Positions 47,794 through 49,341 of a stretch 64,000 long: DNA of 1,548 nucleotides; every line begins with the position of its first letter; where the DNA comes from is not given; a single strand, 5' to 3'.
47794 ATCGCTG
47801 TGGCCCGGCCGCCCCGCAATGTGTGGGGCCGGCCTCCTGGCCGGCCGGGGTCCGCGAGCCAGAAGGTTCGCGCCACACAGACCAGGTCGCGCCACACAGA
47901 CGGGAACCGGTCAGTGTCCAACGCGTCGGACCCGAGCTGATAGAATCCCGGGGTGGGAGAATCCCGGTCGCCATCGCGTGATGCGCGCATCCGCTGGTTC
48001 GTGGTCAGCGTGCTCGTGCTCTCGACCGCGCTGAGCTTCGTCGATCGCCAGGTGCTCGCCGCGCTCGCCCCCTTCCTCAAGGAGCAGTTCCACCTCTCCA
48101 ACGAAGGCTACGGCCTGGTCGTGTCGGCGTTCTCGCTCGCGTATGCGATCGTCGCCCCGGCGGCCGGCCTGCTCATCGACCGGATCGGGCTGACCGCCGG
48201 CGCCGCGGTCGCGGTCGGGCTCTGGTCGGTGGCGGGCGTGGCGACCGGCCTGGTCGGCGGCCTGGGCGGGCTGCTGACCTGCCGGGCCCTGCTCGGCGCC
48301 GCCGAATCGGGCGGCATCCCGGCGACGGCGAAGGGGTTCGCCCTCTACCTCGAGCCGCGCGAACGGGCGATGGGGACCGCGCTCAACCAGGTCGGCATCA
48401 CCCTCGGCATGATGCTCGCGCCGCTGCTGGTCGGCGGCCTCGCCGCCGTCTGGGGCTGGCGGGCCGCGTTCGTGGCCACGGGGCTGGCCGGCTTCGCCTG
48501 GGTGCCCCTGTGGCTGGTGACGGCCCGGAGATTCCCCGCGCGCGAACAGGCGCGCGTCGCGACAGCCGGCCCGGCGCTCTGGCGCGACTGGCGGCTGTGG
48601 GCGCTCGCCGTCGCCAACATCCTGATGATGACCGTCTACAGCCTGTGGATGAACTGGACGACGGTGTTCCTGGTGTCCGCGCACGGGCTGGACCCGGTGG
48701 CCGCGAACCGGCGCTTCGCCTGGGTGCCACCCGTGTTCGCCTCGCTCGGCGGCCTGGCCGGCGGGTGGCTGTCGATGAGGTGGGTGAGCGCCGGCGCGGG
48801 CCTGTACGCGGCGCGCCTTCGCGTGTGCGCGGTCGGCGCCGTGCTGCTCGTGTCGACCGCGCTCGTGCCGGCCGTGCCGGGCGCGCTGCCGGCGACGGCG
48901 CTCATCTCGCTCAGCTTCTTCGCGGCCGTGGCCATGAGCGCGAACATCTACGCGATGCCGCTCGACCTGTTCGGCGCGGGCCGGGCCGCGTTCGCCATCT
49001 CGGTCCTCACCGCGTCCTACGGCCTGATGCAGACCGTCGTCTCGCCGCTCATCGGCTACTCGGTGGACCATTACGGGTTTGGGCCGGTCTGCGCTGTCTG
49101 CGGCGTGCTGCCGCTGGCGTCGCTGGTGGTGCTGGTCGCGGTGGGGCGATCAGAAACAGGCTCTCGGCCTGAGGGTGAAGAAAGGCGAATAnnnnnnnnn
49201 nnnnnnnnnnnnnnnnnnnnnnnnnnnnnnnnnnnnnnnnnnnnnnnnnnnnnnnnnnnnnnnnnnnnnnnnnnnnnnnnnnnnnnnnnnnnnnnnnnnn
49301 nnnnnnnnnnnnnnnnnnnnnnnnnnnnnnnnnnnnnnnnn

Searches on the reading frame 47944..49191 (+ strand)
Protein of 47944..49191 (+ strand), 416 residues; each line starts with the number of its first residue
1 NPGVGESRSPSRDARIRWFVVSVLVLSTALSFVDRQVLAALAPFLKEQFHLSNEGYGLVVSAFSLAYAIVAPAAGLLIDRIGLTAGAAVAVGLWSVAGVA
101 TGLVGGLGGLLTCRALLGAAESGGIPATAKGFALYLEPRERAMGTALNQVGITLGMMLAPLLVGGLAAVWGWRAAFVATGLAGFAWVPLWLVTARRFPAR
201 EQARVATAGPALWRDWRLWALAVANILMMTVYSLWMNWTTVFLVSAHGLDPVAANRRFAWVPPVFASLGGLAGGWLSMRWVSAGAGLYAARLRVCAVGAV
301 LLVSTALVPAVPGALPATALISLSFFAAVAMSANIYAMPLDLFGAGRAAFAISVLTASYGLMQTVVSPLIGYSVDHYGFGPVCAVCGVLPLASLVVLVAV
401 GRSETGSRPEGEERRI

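Call 44: search_protein_families(library=pfam, proteins=[window:47944-49191:+], max_evalue=0.0001)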
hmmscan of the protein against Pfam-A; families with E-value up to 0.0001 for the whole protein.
window:47944-49191:+ (416 aa): 1 family
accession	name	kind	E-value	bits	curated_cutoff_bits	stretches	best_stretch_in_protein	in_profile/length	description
PF07690.21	MFS_1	-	9.5e-40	137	33.4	1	24-333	1-314/347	Major Facilitator Superfamily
